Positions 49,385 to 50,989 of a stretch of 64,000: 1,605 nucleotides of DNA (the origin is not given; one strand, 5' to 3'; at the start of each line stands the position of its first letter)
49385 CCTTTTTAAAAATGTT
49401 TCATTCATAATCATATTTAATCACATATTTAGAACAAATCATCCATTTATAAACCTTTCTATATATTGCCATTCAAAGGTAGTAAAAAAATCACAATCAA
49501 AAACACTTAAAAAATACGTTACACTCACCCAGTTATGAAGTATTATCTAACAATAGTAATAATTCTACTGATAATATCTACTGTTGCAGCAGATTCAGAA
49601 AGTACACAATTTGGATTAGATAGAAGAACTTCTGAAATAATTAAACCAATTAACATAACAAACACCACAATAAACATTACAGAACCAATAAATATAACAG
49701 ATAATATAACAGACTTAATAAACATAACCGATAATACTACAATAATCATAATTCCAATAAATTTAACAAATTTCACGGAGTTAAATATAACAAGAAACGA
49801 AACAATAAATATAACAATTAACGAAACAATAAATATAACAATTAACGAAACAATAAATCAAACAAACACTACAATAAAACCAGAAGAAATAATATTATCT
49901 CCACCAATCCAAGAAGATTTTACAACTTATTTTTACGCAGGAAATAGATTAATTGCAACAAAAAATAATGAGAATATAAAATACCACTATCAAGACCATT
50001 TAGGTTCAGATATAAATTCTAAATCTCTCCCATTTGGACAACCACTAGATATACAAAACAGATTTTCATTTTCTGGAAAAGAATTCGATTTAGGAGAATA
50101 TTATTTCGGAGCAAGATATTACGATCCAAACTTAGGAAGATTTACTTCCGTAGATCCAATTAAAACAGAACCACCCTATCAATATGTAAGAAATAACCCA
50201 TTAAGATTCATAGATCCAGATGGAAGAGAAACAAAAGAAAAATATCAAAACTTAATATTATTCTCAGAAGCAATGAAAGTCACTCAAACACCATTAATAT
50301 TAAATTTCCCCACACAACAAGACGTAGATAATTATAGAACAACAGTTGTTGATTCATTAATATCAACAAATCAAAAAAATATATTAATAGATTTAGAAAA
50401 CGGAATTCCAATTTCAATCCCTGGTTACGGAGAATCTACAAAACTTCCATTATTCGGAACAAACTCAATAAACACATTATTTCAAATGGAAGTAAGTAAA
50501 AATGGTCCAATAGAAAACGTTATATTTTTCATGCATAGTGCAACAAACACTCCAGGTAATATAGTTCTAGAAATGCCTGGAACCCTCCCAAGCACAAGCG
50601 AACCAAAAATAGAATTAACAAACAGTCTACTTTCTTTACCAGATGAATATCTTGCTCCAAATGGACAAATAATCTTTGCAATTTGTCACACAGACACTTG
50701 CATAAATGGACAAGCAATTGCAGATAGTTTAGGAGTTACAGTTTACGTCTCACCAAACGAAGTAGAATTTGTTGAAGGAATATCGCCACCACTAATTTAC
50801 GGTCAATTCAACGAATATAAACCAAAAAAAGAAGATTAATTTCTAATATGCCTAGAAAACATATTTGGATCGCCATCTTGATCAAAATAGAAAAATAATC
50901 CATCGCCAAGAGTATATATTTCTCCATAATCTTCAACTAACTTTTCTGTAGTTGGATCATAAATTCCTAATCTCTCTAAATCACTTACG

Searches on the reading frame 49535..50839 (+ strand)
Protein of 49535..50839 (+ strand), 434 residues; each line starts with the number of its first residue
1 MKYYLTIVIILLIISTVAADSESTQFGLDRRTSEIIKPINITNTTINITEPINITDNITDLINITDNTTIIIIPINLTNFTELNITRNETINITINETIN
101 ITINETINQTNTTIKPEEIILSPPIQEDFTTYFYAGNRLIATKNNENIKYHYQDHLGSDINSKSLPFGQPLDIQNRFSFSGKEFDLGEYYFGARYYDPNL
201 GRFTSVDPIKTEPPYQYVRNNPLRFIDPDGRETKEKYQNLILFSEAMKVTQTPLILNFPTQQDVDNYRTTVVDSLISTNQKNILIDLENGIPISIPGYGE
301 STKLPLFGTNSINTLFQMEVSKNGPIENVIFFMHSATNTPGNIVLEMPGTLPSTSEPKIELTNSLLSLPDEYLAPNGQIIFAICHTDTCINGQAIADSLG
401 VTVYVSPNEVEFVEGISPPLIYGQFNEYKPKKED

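Call 3: search_protein_families(library=pfam, proteins=[window:49535-50839:+], max_evalue=1)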
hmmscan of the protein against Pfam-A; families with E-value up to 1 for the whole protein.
window:49535-50839:+ (434 aa): 1 family
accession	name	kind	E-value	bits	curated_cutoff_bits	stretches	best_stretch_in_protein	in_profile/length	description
PF20055.5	DUF6454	-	0.067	12.6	22.3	1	40-94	126-180/292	Family of unknown function (DUF6454)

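Call 4: search_protein_families(library=ncbifam, proteins=[window:49535-50839:+], max_evalue=1)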
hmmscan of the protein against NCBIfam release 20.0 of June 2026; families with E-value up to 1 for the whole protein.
window:49535-50839:+ (434 aa): 2 families
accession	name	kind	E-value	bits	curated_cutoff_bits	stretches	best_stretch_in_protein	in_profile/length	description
TIGR03696.1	Rhs_assc_core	domain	4.4e-19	68.8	32.5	1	166-230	3-75/76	RHS repeat-associated core domain-containing protein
NF041261.1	RHS_core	equivalog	0.0022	15.8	2000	1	169-230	1195-1260/1261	RHS element core protein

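Call 13: search_solved_structures(query=window:49535-50839:+, max_evalue=0.1, show_alignments=1)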
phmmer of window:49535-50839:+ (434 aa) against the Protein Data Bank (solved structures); distinct sequences matched with E-value up to 0.1: 19.
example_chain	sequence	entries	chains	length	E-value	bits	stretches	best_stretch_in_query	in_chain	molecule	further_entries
9c4k_Q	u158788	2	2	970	4.9e-09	38.6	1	178-231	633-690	Toxin subunit YenC2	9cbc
9on3_A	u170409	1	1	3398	9.8e-09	37.6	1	166-231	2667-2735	SGS4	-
8fjp_A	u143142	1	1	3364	1.3e-08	37.2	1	168-231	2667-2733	salivary gland surface protein 1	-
4igl_B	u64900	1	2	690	1.4e-08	37.1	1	178-230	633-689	YenC2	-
6sup_A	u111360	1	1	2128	4.7e-08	35.4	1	177-232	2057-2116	TcdB2,TccC3,Cell division control protein 42 homolog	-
6suf_F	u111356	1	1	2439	1.2e-07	34.1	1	177-231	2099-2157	TcdB2,TccC3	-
6suq_A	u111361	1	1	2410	1.2e-07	34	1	177-231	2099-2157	TcdB2,TccC3,Genome polyprotein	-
6h6e_F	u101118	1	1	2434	1.3e-07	34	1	177-231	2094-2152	TcdB2,TccC3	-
6h6g_A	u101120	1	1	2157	1.5e-07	33.7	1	177-230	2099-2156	TcdB2,TccC3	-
4o9x_A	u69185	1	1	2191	1.5e-07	33.7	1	177-230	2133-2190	TcdB2, TccC3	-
6sue_F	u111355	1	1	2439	1e-06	31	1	177-231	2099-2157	TcdB2,TccC3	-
6h6f_F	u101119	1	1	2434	1.1e-06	30.9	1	177-231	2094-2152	TcdB2,TccC3,TccC3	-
5kis_B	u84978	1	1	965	2.6e-06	29.6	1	178-231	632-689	RHS2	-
6l7i_G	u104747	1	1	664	1.2e-05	27.5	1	177-230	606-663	TccC2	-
8h8a_A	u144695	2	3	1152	2.4e-05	26.5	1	172-230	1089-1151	Putative Rhs-family protein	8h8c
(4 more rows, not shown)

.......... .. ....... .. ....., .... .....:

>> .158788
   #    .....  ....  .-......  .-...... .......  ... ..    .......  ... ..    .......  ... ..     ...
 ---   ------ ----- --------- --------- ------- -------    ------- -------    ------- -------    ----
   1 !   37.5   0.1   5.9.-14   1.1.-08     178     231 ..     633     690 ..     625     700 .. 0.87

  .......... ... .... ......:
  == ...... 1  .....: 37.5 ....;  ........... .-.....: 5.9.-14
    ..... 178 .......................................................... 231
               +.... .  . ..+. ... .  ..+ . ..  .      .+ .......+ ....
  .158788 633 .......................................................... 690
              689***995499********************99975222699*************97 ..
